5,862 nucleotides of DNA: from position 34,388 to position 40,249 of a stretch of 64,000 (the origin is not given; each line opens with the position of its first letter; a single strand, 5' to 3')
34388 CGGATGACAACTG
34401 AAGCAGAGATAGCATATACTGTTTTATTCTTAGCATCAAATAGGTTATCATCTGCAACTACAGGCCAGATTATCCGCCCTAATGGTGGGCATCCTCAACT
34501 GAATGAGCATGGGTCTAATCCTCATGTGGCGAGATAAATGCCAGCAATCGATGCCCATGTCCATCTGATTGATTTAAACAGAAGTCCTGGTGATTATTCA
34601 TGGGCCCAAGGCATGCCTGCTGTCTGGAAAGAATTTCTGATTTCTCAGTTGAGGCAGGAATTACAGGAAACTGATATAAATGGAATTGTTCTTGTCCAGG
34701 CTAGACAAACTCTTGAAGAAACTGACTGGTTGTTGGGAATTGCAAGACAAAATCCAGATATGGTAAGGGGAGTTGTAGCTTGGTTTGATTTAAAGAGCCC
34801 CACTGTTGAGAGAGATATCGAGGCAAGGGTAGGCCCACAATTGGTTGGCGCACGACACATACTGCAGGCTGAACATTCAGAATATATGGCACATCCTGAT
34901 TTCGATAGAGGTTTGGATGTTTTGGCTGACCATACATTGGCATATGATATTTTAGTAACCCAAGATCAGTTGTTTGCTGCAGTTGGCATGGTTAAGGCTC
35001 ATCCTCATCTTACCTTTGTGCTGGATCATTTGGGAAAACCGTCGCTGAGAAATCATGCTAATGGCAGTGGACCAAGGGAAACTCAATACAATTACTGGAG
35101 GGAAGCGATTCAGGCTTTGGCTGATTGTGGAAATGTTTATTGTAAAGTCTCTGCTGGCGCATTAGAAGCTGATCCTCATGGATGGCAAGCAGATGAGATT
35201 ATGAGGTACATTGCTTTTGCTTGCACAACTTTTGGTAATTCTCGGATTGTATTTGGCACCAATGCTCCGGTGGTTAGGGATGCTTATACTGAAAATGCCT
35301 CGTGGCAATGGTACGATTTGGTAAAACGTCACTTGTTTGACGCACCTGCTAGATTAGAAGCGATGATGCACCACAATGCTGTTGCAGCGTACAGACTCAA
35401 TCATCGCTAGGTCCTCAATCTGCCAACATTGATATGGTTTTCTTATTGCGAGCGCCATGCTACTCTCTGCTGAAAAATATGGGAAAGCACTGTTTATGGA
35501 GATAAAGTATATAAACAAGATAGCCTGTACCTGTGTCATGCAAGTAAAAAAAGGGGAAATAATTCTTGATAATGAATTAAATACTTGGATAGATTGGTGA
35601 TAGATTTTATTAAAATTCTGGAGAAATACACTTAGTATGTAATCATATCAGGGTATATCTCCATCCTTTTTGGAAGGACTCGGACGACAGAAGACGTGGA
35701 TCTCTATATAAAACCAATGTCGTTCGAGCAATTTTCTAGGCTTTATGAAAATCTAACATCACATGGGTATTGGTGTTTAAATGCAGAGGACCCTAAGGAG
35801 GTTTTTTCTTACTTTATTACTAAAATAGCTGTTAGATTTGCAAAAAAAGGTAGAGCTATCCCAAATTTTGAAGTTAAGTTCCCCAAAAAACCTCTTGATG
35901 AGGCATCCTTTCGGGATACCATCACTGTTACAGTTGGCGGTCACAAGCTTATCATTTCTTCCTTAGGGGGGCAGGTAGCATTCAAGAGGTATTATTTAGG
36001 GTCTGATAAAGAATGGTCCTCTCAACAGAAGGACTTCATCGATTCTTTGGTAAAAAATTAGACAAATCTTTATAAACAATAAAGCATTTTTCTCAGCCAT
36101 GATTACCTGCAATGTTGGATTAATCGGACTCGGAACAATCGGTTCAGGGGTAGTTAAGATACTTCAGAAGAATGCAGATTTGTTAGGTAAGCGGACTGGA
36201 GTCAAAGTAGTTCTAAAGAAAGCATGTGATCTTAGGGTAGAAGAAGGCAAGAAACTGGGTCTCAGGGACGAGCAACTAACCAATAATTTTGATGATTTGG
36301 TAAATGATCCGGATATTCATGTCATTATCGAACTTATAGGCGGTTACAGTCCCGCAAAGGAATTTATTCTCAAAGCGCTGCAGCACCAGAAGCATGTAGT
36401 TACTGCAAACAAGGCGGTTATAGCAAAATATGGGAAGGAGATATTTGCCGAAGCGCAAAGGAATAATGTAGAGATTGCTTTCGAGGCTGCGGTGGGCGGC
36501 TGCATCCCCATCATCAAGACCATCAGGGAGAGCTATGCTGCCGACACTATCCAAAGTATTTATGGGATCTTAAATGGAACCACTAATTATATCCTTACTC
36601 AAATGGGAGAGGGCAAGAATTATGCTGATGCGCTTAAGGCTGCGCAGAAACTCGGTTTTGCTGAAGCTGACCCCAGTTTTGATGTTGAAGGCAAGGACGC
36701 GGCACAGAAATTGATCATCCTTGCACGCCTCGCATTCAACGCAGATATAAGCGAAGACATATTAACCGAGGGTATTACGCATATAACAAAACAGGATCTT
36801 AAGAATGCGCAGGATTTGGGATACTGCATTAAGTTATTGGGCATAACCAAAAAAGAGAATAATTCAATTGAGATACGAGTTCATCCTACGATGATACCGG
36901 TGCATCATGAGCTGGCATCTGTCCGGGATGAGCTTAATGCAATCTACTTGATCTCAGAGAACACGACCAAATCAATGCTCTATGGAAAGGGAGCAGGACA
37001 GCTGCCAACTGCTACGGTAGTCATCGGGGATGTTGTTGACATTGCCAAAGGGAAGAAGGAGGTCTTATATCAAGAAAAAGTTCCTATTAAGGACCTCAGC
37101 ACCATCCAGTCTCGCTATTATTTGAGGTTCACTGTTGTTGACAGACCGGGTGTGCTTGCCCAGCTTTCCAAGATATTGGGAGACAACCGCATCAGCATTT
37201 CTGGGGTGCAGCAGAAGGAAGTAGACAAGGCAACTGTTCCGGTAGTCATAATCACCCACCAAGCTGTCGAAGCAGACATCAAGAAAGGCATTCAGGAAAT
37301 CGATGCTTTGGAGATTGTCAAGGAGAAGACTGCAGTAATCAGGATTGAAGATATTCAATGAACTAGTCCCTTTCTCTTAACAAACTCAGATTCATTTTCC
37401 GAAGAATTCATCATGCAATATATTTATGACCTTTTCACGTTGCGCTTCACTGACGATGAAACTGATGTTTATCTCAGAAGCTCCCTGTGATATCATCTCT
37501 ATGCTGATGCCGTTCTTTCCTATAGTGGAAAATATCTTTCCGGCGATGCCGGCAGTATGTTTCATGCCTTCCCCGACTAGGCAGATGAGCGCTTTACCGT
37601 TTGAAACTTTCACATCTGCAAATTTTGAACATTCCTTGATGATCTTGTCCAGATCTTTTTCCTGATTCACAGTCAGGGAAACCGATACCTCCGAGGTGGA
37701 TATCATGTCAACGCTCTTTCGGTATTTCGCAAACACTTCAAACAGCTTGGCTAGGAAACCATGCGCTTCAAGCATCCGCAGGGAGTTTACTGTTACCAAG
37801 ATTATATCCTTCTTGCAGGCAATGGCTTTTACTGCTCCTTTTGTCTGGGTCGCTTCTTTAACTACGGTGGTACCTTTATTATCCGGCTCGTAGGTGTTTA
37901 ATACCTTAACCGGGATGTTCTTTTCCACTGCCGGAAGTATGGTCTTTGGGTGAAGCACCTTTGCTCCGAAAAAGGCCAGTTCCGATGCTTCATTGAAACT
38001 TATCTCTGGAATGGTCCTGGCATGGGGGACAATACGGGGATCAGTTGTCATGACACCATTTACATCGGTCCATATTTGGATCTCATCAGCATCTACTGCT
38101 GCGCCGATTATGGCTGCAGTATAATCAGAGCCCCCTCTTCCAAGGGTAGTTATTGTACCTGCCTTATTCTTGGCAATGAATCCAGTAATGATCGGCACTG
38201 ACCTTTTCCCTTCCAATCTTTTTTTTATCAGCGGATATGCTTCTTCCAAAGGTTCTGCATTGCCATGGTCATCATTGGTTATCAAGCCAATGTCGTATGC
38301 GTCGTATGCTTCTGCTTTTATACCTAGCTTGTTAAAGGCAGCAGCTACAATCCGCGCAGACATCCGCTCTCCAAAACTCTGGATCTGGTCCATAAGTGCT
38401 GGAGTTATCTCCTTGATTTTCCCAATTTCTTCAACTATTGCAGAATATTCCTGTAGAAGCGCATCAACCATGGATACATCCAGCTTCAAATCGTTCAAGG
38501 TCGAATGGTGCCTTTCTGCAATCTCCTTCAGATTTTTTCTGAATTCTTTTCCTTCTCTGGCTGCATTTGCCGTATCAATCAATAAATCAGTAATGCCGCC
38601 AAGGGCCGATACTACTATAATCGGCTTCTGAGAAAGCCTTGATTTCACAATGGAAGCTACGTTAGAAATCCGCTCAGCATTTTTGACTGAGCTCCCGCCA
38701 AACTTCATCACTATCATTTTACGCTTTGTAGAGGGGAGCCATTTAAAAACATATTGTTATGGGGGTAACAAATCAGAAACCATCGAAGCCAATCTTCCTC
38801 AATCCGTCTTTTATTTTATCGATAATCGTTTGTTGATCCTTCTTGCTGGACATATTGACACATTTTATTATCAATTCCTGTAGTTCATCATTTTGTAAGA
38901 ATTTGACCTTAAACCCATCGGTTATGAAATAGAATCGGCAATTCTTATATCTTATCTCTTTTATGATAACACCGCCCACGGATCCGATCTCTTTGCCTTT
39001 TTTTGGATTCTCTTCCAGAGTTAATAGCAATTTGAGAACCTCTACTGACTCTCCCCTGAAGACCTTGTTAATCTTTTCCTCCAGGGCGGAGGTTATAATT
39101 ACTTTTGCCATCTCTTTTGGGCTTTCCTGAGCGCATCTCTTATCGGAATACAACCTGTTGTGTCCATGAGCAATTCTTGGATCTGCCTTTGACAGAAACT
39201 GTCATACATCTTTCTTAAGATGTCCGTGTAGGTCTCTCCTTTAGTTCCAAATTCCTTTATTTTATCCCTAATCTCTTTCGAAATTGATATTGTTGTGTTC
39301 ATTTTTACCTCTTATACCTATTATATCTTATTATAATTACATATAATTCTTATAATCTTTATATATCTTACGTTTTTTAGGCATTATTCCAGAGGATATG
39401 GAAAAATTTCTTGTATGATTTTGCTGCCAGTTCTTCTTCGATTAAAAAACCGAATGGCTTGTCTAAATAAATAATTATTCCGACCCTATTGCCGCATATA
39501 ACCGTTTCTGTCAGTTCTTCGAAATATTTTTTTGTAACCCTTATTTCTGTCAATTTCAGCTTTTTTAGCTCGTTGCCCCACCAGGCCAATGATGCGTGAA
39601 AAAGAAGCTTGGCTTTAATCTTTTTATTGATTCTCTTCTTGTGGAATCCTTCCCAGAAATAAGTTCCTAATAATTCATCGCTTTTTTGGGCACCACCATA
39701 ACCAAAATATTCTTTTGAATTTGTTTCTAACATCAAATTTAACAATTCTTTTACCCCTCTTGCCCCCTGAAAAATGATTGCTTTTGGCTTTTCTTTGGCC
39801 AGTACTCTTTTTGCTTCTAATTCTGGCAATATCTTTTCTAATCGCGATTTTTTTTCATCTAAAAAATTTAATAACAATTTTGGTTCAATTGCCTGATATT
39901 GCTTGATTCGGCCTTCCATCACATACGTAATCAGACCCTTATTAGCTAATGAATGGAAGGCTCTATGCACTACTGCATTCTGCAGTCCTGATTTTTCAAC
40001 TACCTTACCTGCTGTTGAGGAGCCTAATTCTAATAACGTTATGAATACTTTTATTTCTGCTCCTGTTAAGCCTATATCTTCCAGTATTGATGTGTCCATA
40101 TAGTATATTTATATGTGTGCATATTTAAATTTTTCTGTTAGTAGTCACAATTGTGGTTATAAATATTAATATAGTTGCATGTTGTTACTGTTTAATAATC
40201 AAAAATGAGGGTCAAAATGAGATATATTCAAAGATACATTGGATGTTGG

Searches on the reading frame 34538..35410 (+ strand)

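Call 10: search_protein_families(library=pfam, proteins=[window:34538-35410:+])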
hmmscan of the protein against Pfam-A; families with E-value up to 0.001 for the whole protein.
window:34538-35410:+ (290 aa): 1 family
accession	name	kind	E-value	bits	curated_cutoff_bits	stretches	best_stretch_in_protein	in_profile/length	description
PF04909.20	Amidohydro_2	-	2.6e-37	129.6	26.4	1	4-287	1-289/289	Amidohydrolase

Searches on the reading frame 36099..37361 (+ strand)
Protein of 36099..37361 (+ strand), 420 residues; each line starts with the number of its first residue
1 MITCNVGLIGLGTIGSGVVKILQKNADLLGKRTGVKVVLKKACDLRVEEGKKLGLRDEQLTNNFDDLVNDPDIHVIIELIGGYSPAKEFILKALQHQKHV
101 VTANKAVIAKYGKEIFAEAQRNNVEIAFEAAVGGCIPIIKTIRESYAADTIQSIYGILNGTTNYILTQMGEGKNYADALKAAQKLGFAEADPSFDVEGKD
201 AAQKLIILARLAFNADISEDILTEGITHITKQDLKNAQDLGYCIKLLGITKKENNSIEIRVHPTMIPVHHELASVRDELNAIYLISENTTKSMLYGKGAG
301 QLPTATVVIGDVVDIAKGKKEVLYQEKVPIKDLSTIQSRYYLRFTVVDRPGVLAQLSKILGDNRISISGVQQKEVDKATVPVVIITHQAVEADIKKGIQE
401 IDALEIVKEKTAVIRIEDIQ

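Call 10: search_protein_families(library=pfam, proteins=[window:36099-37361:+])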
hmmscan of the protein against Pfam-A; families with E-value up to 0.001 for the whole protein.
window:36099-37361:+ (420 aa): 6 families
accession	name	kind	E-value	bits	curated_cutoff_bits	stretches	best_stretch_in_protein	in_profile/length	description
PF00742.24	Homoserine_dh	-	5.5e-60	202.6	22.9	1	137-313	1-173/173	Homoserine dehydrogenase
PF03447.22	NAD_binding_3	-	1.6e-22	80.9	24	1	10-129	1-116/116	Homoserine dehydrogenase, NAD binding domain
PF01842.31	ACT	-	1.2e-10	41.4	27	1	340-404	1-64/66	ACT domain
PF22629.2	ACT_AHAS_ss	-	0.00013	22.5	27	1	343-407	2-65/67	AHAS small subunit-like ACT domain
PF01408.29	GFO_IDH_MocA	-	0.00016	22.8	24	0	5-101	2-90/120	Oxidoreductase family, NAD-binding Rossmann fold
PF02016.21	Peptidase_S66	-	0.0005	20.6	25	0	22-84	19-77/121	LD-carboxypeptidase N-terminal domain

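Call 14: find_encoding_contigs(protein=window:36099-37361:+, flank=10000, max_places=6)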
Protein window:36099-37361:+ (420 aa): 10 contigs read that carry it; 4 places shown.
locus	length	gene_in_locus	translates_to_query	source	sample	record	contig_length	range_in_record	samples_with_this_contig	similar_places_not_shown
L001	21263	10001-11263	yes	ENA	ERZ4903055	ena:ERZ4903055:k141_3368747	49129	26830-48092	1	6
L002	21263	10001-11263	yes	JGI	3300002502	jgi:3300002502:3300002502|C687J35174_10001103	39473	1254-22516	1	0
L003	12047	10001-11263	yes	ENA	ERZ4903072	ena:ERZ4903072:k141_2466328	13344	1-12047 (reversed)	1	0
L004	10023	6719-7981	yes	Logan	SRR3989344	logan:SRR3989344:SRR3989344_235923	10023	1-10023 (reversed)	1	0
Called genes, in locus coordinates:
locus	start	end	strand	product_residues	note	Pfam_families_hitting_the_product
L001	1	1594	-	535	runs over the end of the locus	-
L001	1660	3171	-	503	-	PF02610:AraA_N, PF24856:AraA_central, PF11762:Arabinose_Iso_C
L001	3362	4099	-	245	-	PF08843:AbiEii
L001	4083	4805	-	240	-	-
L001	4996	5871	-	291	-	PF00106:adh_short, PF01370:Epimerase (weak), PF08659:KR, PF13561:adh_short_C2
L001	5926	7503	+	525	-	PF04295:GD_AH_second, PF20629:GD_AH_C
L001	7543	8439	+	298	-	PF00106:adh_short, PF13561:adh_short_C2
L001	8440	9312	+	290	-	PF04909:Amidohydro_2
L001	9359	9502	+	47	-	-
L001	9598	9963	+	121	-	-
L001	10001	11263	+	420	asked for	PF03447:NAD_binding_3, PF00742:Homoserine_dh, PF01842:ACT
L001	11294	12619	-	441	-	PF00696:AA_kinase, PF22468:ACT_9 (weak), PF13840:ACT_7, PF01842:ACT, PF22468:ACT_9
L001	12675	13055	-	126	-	-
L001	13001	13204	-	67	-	-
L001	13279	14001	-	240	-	PF01978:TrmB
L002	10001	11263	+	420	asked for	PF03447:NAD_binding_3, PF00742:Homoserine_dh, PF01842:ACT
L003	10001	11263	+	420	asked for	PF03447:NAD_binding_3, PF00742:Homoserine_dh, PF01842:ACT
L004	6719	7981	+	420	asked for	PF03447:NAD_binding_3, PF00742:Homoserine_dh, PF01842:ACT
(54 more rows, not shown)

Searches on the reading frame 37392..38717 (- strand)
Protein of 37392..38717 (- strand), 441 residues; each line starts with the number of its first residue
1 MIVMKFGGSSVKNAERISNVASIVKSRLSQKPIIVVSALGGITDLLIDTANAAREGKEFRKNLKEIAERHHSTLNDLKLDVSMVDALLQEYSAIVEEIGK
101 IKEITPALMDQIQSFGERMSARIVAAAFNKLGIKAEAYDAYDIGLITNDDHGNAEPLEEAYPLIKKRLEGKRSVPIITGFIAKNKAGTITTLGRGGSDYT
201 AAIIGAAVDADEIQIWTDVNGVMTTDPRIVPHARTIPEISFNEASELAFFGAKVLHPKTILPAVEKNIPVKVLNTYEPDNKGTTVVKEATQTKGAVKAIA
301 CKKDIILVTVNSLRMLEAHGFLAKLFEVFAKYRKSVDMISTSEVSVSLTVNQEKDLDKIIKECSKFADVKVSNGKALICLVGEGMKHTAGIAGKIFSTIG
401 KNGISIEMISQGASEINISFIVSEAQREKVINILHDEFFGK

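Call 10: search_protein_families(library=pfam, proteins=[window:37392-38717:-])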
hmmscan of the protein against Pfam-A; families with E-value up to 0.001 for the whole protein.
window:37392-38717:- (441 aa): 4 families
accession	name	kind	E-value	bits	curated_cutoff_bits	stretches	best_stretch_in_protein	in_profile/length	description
PF00696.33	AA_kinase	-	2.8e-55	188.1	24.9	1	1-274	2-234/234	Amino acid kinase family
PF22468.2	ACT_9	-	1.6e-32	111.5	27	2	378-438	1-61/61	ACT domain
PF13840.12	ACT_7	-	1.4e-13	50.9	27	1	377-436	8-65/65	ACT domain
PF01842.31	ACT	-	5.6e-12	45.6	27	1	386-437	8-64/66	ACT domain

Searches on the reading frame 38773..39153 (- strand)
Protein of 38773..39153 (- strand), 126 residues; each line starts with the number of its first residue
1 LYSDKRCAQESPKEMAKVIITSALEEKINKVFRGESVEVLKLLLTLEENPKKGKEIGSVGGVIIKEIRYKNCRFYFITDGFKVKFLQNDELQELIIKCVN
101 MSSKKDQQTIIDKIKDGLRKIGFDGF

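Call 58: search_protein_families(library=pfam, max_evalue=1, proteins=[window:38773-39153:-])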
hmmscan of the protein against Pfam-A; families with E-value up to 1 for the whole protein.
window:38773-39153:- (126 aa): 1 family
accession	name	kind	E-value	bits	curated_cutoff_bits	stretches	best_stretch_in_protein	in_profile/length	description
PF17545.7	DUF5461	-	0.0057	17.4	25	1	23-87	5-64/93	Family of unknown function (DUF5461)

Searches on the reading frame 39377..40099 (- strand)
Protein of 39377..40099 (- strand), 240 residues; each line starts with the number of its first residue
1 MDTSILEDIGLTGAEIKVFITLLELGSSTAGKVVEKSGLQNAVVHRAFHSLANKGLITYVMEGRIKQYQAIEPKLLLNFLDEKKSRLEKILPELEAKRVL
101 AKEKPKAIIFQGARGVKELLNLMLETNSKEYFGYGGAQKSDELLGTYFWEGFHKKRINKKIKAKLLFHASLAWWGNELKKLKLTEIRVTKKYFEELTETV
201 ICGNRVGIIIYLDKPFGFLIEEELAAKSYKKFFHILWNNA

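Call 10: search_protein_families(library=pfam, proteins=[window:39377-40099:-])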
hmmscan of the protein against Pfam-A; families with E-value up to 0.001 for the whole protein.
window:39377-40099:- (240 aa): 1 family
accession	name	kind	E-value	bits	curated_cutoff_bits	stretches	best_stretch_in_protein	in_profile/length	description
PF01978.25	TrmB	-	6.3e-13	48.8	25.6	1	6-74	1-68/68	Sugar-specific transcriptional regulator TrmB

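Call 46: search_solved_structures(query=window:39377-40099:-, max_evalue=1, show_alignments=1)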
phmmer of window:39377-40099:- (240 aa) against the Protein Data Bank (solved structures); distinct sequences matched with E-value up to 1: 1.
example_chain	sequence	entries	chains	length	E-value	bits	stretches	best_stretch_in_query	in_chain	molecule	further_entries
3qph_A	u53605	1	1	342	2.7e-07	33.8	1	5-121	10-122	TrmB, a global transcription regulator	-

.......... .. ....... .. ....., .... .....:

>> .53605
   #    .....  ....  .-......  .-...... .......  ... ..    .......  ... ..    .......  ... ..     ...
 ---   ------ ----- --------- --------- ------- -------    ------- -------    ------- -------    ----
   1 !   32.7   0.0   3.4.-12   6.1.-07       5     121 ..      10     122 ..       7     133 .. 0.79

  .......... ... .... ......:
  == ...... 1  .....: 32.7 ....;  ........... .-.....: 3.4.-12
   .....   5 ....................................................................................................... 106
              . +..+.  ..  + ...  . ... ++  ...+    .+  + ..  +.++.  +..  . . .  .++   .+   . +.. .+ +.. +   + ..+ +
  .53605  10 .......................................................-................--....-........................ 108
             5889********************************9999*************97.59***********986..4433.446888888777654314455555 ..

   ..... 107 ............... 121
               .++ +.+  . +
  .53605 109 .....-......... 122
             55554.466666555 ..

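Call 58: search_protein_families(library=pfam, max_evalue=1, proteins=[window:39377-40099:-])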
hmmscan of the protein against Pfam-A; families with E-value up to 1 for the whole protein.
window:39377-40099:- (240 aa): 5 families
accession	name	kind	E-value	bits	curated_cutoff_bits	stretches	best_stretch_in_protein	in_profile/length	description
PF01978.25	TrmB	-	6.3e-13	48.8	25.6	1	6-74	1-68/68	Sugar-specific transcriptional regulator TrmB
PF08221.17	HTH_9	-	0.019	15.5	23.4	1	17-60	17-60/62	RNA polymerase III subunit RPC82 helix-turn-helix domain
PF12802.13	MarR_2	-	0.076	13.6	27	1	10-59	2-52/61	MarR family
PF03965.22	Penicillinase_R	-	0.11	13.3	22.6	1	11-70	1-64/115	Penicillinase repressor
PF09339.16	HTH_IclR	-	0.11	12.8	22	1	29-59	20-50/52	IclR helix-turn-helix domain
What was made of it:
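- On Thermococcales glycolytic motif (TGM) / TrmBL1-Tgr operator: It aligns to P. furiosus TrmB residues 10-122 only (calls 46, 58).
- The protein has no TrmB sugar-binding domain (calls 46, 58).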

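Call 61: find_homologous_proteins(query=window:39377-40099:-, max_evalue=1e-10)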
Query window:39377-40099:- (240 aa): 429 proteins with E <= 1e-10 among 1333 candidates; the best 120 are listed.
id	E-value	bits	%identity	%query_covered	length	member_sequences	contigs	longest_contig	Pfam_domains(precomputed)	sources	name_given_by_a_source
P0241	2.6e-151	520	100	100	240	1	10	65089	PF01978.26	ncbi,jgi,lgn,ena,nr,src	ncbi:MAG TPA: helix-turn-helix domain-containing protein [Candidatus Nanoarchaeia archaeon]|nr:helix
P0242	1.7e-127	442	84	99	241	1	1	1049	PF01978.26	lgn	-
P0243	1.9e-125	435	81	100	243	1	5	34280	PF01978.26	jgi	-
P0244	2.2e-124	432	84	99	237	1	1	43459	PF01978.26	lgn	-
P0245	1.3e-123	429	84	99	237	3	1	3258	PF01978.26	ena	-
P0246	8.5e-123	427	82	100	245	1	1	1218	PF01978.26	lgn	-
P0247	3.7e-122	424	81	99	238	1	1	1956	PF01978.26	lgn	-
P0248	7.4e-122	423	81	100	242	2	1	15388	PF01978.26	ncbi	-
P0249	8.8e-120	417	79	99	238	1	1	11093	PF01978.26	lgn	-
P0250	4.8e-119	414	78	100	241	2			PF01978.26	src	-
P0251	3.7e-118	411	78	100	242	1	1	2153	PF01978.26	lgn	-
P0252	6.0e-118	411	78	99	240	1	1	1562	PF01978.26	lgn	-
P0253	6.4e-118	411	81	99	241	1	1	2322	PF01978.26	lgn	-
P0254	6.5e-118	411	78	100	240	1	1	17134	PF01978.26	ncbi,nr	ncbi:hypothetical protein GOV09_00525 [Candidatus Woesearchaeota archaeon]|nr:hypothetical protein [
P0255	1.1e-117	410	78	99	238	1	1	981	PF01978.26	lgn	-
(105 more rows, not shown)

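Call 62: find_encoding_contigs(protein=P0244, flank=10000, max_places=2)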
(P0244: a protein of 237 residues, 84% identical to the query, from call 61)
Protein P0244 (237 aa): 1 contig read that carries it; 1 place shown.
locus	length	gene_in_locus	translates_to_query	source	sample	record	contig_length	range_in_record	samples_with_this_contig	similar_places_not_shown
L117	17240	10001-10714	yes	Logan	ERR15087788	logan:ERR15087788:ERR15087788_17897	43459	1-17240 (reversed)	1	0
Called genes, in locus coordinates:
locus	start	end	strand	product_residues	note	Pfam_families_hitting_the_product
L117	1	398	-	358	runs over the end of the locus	-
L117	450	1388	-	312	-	PF01699:Na_Ca_ex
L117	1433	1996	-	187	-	-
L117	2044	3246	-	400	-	-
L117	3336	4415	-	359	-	-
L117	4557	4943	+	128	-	PF01475:FUR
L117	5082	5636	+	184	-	PF00578:AhpC-TSA, PF08534:Redoxin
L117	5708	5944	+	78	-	PF00462:Glutaredoxin, PF13417:GST_N_3 (weak)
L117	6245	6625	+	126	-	PF06397:Desulfoferrod_N, PF01880:Desulfoferrodox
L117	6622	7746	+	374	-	PF03773:ArsP_1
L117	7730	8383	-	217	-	PF02463:SMC_N, PF01637:ATPase_2 (weak), PF00005:ABC_tran, PF13304:AAA_21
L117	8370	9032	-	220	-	PF00528:BPD_transp_1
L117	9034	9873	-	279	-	PF00497:SBP_bac_3, PF10613:Lig_chan-Glu_bd (faint)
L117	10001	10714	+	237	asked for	PF01978:TrmB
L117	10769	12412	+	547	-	PF01293:PEPCK_ATP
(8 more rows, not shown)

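Call 63: find_encoding_contigs(protein=P0243, flank=10000, max_places=3)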
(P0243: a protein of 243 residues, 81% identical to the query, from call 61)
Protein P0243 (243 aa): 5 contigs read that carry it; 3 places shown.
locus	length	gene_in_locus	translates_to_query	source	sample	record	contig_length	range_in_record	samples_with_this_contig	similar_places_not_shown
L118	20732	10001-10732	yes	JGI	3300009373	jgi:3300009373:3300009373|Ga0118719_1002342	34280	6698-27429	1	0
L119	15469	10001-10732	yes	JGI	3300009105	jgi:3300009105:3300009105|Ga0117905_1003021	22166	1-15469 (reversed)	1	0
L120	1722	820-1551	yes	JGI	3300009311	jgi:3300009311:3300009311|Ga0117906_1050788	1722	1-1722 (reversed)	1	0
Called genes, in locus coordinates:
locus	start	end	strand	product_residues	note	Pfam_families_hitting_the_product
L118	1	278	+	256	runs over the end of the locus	PF01965:DJ-1_PfpI (weak), PF07685:GATase_3 (weak), PF13507:GATase_5, PF00117:GATase (weak)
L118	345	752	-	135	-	-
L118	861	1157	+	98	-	-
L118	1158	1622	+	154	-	PF11848:DUF3368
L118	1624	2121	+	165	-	PF02700:PurS (faint)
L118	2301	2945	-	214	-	-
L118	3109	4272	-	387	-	-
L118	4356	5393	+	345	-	PF02355:SecD_SecF_C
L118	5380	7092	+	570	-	PF02355:SecD_SecF_C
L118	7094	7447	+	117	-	PF00892:EamA (weak)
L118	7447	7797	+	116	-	PF00892:EamA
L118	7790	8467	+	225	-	PF00696:AA_kinase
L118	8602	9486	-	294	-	-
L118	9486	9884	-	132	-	-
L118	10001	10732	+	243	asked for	PF01978:TrmB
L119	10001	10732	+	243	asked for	PF01978:TrmB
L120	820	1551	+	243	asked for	PF01978:TrmB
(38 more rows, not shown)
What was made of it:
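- Its orthologues lie next to PEPCK and near POR genes, which suggests a carbon-metabolism role (calls 62, 63).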
